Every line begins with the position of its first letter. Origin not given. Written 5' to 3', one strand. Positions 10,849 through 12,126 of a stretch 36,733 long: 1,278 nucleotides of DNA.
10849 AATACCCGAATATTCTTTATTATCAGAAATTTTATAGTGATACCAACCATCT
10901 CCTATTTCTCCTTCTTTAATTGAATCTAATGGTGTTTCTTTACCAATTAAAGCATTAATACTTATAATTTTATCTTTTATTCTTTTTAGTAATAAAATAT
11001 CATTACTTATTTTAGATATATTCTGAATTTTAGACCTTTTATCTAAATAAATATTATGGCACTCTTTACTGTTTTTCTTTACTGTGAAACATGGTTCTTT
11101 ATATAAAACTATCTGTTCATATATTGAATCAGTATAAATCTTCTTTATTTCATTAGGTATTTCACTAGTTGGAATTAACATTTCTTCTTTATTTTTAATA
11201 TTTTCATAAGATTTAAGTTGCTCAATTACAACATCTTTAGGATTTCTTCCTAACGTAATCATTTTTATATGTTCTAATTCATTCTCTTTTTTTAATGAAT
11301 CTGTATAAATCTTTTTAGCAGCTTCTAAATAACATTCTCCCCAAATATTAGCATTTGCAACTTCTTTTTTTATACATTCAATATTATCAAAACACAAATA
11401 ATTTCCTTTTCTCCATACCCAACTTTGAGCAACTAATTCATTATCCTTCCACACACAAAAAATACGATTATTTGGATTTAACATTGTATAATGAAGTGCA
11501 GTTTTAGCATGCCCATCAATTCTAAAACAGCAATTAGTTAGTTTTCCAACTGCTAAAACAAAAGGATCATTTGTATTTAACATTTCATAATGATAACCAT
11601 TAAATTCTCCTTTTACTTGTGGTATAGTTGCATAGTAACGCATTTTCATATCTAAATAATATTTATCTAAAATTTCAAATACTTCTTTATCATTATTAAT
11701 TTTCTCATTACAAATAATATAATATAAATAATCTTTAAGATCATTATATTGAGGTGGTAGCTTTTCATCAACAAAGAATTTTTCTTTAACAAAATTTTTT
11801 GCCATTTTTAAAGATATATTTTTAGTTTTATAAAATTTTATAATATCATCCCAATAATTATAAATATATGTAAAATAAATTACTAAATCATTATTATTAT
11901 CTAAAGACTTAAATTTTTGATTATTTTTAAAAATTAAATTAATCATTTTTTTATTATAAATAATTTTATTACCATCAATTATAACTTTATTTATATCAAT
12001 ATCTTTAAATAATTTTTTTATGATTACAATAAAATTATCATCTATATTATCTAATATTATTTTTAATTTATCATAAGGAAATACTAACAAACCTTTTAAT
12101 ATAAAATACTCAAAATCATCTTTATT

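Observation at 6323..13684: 7.4 kb ultra-AT-rich insert splits the normally contiguous nusG-rplK junction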

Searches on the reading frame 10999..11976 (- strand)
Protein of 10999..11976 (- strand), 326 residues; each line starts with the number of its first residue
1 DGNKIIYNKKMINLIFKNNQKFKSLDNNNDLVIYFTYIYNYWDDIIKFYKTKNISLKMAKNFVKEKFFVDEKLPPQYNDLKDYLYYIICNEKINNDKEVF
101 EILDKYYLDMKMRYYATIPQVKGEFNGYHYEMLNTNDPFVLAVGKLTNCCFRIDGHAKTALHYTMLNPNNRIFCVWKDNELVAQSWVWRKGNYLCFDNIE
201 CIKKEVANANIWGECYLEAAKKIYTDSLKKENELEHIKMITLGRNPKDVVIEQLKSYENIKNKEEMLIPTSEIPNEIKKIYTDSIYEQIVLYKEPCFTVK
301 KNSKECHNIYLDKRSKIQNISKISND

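Call 44: find_homologous_proteins(query=A2, max_evalue=0.00001)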
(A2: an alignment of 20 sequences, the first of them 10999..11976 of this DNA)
Query A2 (20 sequences) (326 aa, profile of the alignment): 45 proteins with E <= 0.00001 among 6163 candidates.
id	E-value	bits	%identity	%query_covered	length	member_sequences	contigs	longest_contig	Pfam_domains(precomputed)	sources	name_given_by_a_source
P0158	3.2e-89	317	28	60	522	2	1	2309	-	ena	-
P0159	6.3e-89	317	41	32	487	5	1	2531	-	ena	-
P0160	8.0e-89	316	32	56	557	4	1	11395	-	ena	-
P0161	1.4e-88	315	28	56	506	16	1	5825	-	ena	-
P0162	2.2e-88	315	29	64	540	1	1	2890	-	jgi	-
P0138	3.0e-88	314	29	60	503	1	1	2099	-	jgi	jgi:hypothetical protein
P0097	2.9e-87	311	44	31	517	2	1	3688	-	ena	-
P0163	7.0e-87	310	30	50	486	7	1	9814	-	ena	-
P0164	7.5e-87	310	36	40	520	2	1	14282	-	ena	-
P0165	1.5e-86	309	28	56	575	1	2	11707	-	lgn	-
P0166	6.2e-86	307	41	32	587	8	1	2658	-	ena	-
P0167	7.8e-85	303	38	34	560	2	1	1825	-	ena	-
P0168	1.8e-84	302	37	40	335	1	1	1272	-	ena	-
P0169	1.3e-82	296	39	34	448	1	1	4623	-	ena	-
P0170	4.8e-81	291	27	60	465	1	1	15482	-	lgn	-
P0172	2.6e-79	285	42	36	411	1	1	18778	-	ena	-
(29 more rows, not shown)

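Call 45: find_encoding_contigs(protein=P0172, flank=8000, max_places=2)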
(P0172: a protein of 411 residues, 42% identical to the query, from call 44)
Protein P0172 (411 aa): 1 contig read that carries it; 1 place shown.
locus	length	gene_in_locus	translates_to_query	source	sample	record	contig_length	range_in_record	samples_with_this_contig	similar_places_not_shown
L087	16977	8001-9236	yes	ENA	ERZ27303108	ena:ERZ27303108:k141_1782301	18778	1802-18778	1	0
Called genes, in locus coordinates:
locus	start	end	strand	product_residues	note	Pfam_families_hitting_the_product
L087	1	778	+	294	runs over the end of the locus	PF17761:DUF1016_N, PF06250:YhcG_C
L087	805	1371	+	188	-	-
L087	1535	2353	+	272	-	-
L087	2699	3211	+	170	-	PF01966:HD (weak)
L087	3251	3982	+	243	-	-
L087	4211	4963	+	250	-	-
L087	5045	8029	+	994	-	-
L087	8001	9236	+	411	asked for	-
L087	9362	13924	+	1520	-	-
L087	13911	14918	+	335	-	-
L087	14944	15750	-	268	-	PF11899:DUF3419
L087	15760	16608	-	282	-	-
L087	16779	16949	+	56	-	-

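Call 46: find_encoding_contigs(protein=P0170, flank=8000, max_places=2)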
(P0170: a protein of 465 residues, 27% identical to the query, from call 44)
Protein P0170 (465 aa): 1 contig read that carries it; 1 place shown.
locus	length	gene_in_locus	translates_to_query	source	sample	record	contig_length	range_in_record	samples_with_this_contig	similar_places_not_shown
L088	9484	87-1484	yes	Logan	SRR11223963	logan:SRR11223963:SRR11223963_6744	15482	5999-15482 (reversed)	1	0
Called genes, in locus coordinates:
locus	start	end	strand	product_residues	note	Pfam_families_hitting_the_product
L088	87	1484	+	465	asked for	-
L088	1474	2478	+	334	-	PF00171:Aldedh (faint)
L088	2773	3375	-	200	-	-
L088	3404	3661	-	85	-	-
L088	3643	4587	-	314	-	-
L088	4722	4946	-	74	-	-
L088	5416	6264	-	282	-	PF02401:LYTB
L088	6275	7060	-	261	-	-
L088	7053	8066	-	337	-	PF04237:YjbR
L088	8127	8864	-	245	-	-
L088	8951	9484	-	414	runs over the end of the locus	PF00089:Trypsin, PF13365:Trypsin_2, PF00595:PDZ, PF13180:PDZ_2, PF17820:PDZ_6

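Call 47: find_encoding_contigs(protein=P0164, flank=8000, max_places=2)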
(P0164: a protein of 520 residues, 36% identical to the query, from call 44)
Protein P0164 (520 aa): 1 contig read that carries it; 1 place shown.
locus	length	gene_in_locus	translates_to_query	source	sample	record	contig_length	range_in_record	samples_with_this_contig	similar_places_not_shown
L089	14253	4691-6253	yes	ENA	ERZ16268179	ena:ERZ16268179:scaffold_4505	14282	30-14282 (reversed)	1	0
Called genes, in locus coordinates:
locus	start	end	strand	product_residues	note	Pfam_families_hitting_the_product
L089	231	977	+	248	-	-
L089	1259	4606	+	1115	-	-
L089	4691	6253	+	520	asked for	-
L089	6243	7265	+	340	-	PF00171:Aldedh (faint)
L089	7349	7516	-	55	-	-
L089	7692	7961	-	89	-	-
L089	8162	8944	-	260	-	PF04055:Radical_SAM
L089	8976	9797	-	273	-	-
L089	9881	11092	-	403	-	-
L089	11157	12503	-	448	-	PF01076:Mob_Pre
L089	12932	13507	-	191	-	-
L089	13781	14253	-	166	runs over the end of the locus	?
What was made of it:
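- One family member lies on a contig with a Mob_Pre relaxase (call 47).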

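Call 56: predict_structure(alignment_id=A3)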
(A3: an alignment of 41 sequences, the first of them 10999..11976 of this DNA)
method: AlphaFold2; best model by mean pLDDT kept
length: 326 residues; sequences in the alignment: 41
mean_pLDDT: 83.8   pTM: 0.75
mean pLDDT of the five models: 83.8, 83.1, 82.6, 82.1, 81.0
residues with pLDDT >= 90: 152; 70-90: 123; 50-70: 38; < 50: 13
segments of 3 or more residues with pLDDT < 50: 1-4, 321-326
pLDDT, mean of each block of 10 residues (from residue 1): 56 69 68 77 79 79 66 71 75 62 87 91 97 94 91 91 93 94 96 96 93 97 98 96 91 93 89 82 91 95 87 62 44
secondary structure, 60 per line:
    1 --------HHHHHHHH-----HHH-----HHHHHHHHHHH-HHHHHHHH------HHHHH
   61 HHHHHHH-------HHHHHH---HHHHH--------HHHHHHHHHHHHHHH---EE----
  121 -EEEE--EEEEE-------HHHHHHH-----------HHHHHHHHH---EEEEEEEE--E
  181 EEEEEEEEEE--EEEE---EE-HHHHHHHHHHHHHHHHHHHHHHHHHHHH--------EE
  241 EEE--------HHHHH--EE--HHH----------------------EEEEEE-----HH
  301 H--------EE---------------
elements in order: H9-16 H30-40 H42-49 H56-67 H75-80 H84-88 H97-111 E122-125 E128-132 H140-146 H158-166 E170-177 E180-190 E193-196 H203-230 E239-243 H252-256 E288-293
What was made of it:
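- On GNAT acyl-CoA N-acyltransferase superfamily (bigA/bigB core): The AlphaFold model of the core has pLDDT 83.8, above 90 over most of the domain (call 56).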

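Call 58: fold_search(model_id=the predicted structure, library=pdb)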
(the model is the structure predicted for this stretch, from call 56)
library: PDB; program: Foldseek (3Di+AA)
matches with E <= 10: 786; with E <= 0.001: 7
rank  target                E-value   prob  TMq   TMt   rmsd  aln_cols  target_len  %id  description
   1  4nsq_A                3.4e-04  1.00  0.27  0.49   5.4       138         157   11  Crystal structure of PCAF (released 2014-03-05)
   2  8h6c_E                6.2e-04  1.00  0.33  0.59   6.9       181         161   11  Crystal structure of human GCN5 histone acetyltransferase domain bound with malonyl-CoA (released 2023-05-03)
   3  8h66_E                7.8e-04  1.00  0.32  0.57   6.9       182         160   12  Crystal structure of human GCN5 histone acetyltransferase domain bound with propionyl-CoA (released 2023-05-03)
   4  5trm_E                7.8e-04  1.00  0.30  0.52   6.5       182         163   12  Crystal structure of human GCN5 histone acetyltransferase domain (released 2017-12-06)
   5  5trm_F                8.3e-04  1.00  0.33  0.57   7.1       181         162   12  Crystal structure of human GCN5 histone acetyltransferase domain (released 2017-12-06)
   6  8h66_F                8.8e-04  1.00  0.33  0.60   6.9       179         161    9  Crystal structure of human GCN5 histone acetyltransferase domain bound with propionyl-CoA (released 2023-05-03)
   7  5trl_A                9.9e-04  1.00  0.33  0.59   6.1       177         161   12  Crystal structure of human GCN5 histone acetyltransferase domain (released 2017-12-06)
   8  8h66_D                1.2e-03  1.00  0.33  0.58   6.2       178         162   13  Crystal structure of human GCN5 histone acetyltransferase domain bound with propionyl-CoA (released 2023-05-03)
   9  1cm0_A                1.3e-03  1.00  0.32  0.56   6.4       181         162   12  CRYSTAL STRUCTURE OF THE PCAF/COENZYME-A COMPLEX (released 1999-07-06)
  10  5trm_A                1.3e-03  1.00  0.30  0.52   7.3       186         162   11  Crystal structure of human GCN5 histone acetyltransferase domain (released 2017-12-06)
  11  5jq4_B                1.3e-03  1.00  0.31  0.59   6.1       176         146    7  Structure of a GNAT acetyltransferase SACOL1063 from Staphylococcus aureus (released 2016-06-29)
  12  8h6c_F                1.3e-03  1.00  0.31  0.54   7.3       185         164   10  Crystal structure of human GCN5 histone acetyltransferase domain bound with malonyl-CoA (released 2023-05-03)
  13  6ao7                  1.3e-03  1.00  0.23  0.44   6.8       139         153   14  Crystal Structure of a GNAT family acetyltransferase from Elizabethkingia anophelis with acetyl-CoA bound (released 2017-08-30)
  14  5trm_G                1.3e-03  1.00  0.30  0.52   7.5       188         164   10  Crystal structure of human GCN5 histone acetyltransferase domain (released 2017-12-06)
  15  5h86                  1.4e-03  1.00  0.32  0.55   6.0       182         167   12  Human Gcn5 bound to butyryl-CoA (released 2016-03-23)
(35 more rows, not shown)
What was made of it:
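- On GNAT acyl-CoA N-acyltransferase superfamily (bigA/bigB core): All top 50 Foldseek PDB matches are GNATs, with E from 3e-4 and target TM mostly 0.45-0.6 (call 58).
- Closest known: GNAT. Same: All top 50 PDB matches to the core model are GNATs (call 58).
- The GNAT fold has RimI among its structural matches (call 58).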

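Call 59: search_solved_structures(query=A2, max_evalue=10, show_alignments=2)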
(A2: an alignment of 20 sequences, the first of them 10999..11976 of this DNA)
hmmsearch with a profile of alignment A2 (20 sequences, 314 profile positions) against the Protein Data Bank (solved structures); distinct sequences matched with E-value up to 10: 7.
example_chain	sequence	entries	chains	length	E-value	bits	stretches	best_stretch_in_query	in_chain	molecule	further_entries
9gzg_A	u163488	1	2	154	0.0062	19.2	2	40-106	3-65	Engineered CTPR protein with glutamic acids for conductivity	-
3ja6_H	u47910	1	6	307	0.084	15.5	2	7-116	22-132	Methyl-accepting chemotaxis protein 2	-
2ch7_B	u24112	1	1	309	0.087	15.4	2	7-116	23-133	METHYL-ACCEPTING CHEMOTAXIS PROTEIN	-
2ch7_A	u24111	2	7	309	0.2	14.2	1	7-116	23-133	METHYL-ACCEPTING CHEMOTAXIS PROTEIN | Methyl-accepting chemotaxis protein 2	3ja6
1jjv_A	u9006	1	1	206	0.25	13.9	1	30-88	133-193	DEPHOSPHO-COA KINASE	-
7bqb_A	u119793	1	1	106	0.29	13.7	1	32-108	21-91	NF6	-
3piv_A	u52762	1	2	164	0.46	13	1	5-109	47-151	Interferon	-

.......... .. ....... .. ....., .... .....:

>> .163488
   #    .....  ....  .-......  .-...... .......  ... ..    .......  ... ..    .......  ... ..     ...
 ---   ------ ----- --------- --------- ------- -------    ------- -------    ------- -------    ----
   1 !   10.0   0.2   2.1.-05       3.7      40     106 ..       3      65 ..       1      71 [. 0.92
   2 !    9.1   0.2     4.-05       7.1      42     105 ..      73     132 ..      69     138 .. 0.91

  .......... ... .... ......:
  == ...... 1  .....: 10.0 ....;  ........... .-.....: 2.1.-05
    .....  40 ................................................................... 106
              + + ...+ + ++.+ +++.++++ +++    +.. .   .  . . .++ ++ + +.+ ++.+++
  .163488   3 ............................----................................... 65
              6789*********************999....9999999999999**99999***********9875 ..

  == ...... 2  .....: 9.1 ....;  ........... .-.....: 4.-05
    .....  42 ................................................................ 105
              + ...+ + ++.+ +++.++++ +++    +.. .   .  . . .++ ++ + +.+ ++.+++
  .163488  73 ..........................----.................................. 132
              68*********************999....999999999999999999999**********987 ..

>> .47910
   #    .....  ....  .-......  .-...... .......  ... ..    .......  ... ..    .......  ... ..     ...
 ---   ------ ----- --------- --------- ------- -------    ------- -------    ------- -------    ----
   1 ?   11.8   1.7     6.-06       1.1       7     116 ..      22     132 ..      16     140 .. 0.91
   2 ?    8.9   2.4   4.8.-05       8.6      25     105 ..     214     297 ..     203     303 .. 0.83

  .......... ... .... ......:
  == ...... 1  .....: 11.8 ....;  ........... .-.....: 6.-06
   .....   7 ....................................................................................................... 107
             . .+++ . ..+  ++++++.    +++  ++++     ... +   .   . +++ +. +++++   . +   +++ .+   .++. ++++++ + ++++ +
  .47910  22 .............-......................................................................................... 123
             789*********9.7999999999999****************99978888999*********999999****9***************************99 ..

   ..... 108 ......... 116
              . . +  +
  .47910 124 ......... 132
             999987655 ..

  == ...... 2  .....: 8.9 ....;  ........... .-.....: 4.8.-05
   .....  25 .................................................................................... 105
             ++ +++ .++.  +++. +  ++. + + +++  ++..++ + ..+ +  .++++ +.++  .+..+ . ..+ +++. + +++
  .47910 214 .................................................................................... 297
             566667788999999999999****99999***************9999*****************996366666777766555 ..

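Call 61: fold_search(model_id=the predicted structure, library=viral)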
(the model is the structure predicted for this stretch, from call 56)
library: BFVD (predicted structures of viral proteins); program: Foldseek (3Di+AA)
matches with E <= 10: 852; with E <= 0.001: 7
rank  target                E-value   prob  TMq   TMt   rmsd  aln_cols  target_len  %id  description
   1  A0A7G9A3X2            2.1e-10  1.00  0.50  0.27   8.8       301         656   17  Uncharacterized protein [Bacteriophage sp.]
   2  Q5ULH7                5.3e-05  0.99  0.28  0.19  17.8       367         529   11  Orf137 [Lactobacillus phage LP65]
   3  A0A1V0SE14            4.3e-04  0.99  0.23  0.44   9.9       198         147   12  Acetyltransferase GNAT family protein [Indivirus ILV1]
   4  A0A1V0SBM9            4.5e-04  1.00  0.20  0.47   3.4        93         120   18  Acetyltransferase GNAT domain protein [Catovirus CTV1]
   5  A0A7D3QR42            6.5e-04  0.95  0.23  0.28  19.3       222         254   14  (no name in the UniProt tables at hand)
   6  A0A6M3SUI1            8.2e-04  1.00  0.23  0.16  11.3       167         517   12  Acetyltransferase [Gordonia phage Secretariat]
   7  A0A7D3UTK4            9.3e-04  0.99  0.29  0.47  18.3       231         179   11  Acetyltransferase GNAT [Fadolivirus FV1/VV64]
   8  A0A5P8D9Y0            1.7e-03  1.00  0.31  0.21  14.7       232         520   12  N-acetyltransferase domain-containing protein [Gordonia phage OhMyWard]
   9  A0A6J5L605            1.7e-03  0.91  0.23  0.07  14.1       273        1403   11  PcfJ-like protein [uncultured Caudovirales phage]
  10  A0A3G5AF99            1.9e-03  0.91  0.26  0.33  15.8       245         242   11  Uncharacterized protein [Solivirus sp.]
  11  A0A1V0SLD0            2.0e-03  1.00  0.29  0.54   6.5       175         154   11  Acetyltransferase GNAT family protein [Klosneuvirus KNV1]
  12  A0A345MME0            2.0e-03  0.96  0.22  0.29  12.1       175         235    9  (no name in the UniProt tables at hand)
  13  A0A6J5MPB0            2.6e-03  1.00  0.32  0.51   6.1       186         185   12  NAT_SF domain containing protein [uncultured Caudovirales phage]
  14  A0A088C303            3.1e-03  0.89  0.21  0.19  14.7       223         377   12  (no name in the UniProt tables at hand)
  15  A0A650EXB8            3.2e-03  0.80  0.24  0.16  14.3       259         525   12  (no name in the UniProt tables at hand)
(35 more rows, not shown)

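Call 63: search_protein_families(library=pfam, alignment_id=A3, max_evalue=1)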
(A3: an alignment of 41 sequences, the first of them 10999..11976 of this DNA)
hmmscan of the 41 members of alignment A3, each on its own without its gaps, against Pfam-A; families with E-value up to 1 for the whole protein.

A. member 1, window:10999-11976:- (326 aa): 2 families
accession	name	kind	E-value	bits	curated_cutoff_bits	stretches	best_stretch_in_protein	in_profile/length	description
PF08277.18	PAN_3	-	0.13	12.5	21.1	1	290-325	29-64/71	PAN-like domain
PF15956.11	DUF4760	-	0.55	10.8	25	1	17-68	57-108/141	Domain of unknown function (DUF4760)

B. families by the number of members that match (of 41 scanned): 54 families (the first 25 are shown)
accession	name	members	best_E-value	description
PF09851.14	SHOCT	16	0.0032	Short C-terminal domain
PF23753.1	TPR_WDR11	5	0.0081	WDR11 TPR domain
PF14164.11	YqzH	4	0.0076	YqzH-like protein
PF10415.14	FumaraseC_C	3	0.025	Fumarase C C-terminus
PF20612.3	SHOCT_2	3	0.053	SHOCT domain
PF02662.21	FlpD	3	0.11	Methyl-viologen-reducing hydrogenase, delta subunit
PF20140.4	DUF6530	2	0.073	Family of unknown function (DUF6530)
PF24090.1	DUF7375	2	0.088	Family of unknown function (DUF7375)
PF09943.14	DUF2175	2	0.67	Uncharacterized protein conserved in archaea (DUF2175)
PF01381.28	HTH_3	1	0.0014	Helix-turn-helix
PF00871.23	Acetate_kinase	1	0.0027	Acetokinase family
PF12636.12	DUF3781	1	0.003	Protein of unknown function (DUF3781)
PF11009.14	BrxC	1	0.0036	Monothiol bacilliredoxin BrxC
PF10925.13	DUF2680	1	0.008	Protein of unknown function (DUF2680)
PF13040.11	Fur_reg_FbpB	1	0.0094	Fur-regulated basic protein B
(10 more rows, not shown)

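Call 64: search_protein_families(library=phrogs, proteins=[P0164], max_evalue=0.01)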
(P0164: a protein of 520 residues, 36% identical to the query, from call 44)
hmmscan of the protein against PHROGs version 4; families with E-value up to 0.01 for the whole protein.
P0164 (520 aa): 0 families

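Call 66: search_dna_similar(query=window:10999-11976:-, collection=plasmids, mode=protein, max_evalue=0.001, max_rows=20)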
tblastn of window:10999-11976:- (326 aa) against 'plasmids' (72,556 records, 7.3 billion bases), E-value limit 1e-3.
No match.

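Call 77: search_protein_families(library=pfam, proteins=[L087:13911-14918:+, L088:1474-2478:+], max_evalue=0.01)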
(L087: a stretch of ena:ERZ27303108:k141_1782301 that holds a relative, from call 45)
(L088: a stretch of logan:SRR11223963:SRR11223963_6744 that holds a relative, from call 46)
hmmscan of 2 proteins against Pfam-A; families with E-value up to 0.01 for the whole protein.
L087:13911-14918:+ (335 aa): 1 family
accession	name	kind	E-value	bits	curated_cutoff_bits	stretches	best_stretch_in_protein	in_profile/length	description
PF00171.27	Aldedh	-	0.0024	16.9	23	1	251-302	379-430/461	Aldehyde dehydrogenase family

L088:1474-2478:+ (334 aa): 1 family
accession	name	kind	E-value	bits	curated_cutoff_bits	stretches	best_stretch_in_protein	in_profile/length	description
PF00171.27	Aldedh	-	1.7e-05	24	23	1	249-300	377-428/461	Aldehyde dehydrogenase family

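Call 81: search_solved_structures(query=L088:1474-2478:+, max_evalue=10)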
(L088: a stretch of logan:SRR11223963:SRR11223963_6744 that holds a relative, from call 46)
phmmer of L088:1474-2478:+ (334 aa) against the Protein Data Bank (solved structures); distinct sequences matched with E-value up to 10: 18.
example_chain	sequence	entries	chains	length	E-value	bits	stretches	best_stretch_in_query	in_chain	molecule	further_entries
8zok_A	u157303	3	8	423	2.3e-09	40.3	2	236-298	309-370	Gamma-glutamyl phosphate reductase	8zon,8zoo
1o20_A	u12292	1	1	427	7.9e-06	28.7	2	99-221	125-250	Gamma-glutamyl phosphate reductase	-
1vlu_A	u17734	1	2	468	2.4e-05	27.1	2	11-203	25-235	Gamma-glutamyl phosphate reductase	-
4ghk_A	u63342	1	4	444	3e-05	26.8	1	250-298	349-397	Gamma-glutamyl phosphate reductase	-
8j0e_F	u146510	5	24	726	0.0017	21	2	249-297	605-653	Delta-1-pyrroline-5-carboxylate synthase B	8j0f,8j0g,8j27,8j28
8y2h_B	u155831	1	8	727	0.028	17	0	23-215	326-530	Delta-1-pyrroline-5-carboxylate synthase A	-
2h5g_A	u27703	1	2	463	0.077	15.6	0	99-227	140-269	Delta 1-pyrroline-5-carboxylate synthetase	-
7f5t_A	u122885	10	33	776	0.46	13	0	250-297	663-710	Delta-1-pyrroline-5-carboxylate synthase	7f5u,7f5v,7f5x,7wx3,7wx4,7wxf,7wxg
6gvs_A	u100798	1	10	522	0.66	12.5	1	112-223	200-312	Aldehyde dehydrogenase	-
9da7_A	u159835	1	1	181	1.1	11.8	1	86-134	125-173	Peptidase C37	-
6nir_A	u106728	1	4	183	1.1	11.8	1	86-134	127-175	HOV protease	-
9da0_A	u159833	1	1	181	1.1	11.7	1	86-134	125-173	Peptidase C37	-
8u1v_A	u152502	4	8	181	1.2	11.7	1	87-134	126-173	Peptidase C37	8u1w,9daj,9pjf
9dey_A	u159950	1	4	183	1.2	11.7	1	87-134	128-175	Peptidase C37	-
9dap_A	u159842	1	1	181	1.2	11.7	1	87-134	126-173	Genome polyprotein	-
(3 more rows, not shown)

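Call 92: search_protein_families(library=ncbifam, proteins=[L088:1474-2478:+], max_evalue=0.01)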
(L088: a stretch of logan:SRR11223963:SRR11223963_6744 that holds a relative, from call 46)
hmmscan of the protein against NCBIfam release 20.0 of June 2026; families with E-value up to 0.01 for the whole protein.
L088:1474-2478:+ (334 aa): 5 families
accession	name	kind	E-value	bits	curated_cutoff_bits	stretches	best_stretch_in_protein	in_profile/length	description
NF001221.0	PRK00197.1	equivalog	3.4e-15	55.7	289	2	249-298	322-371/418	glutamate-5-semialdehyde dehydrogenase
TIGR00407.1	proA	equivalog_domain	8.2e-15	54.5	317.45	2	25-226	17-233/398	glutamate-5-semialdehyde dehydrogenase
TIGR01092.1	P5CS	equivalog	1.6e-06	26.7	796.75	1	250-297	601-648/715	delta l-pyrroline-5-carboxylate synthetase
NF011927.0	PRK15398.1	subfamily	0.0019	16.9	403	1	112-222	144-255/465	aldehyde dehydrogenase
NF050084.1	pip_6_carb_DH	equivalog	0.0035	16.3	730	0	251-290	374-413/475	L-piperidine-6-carboxylate dehydrogenase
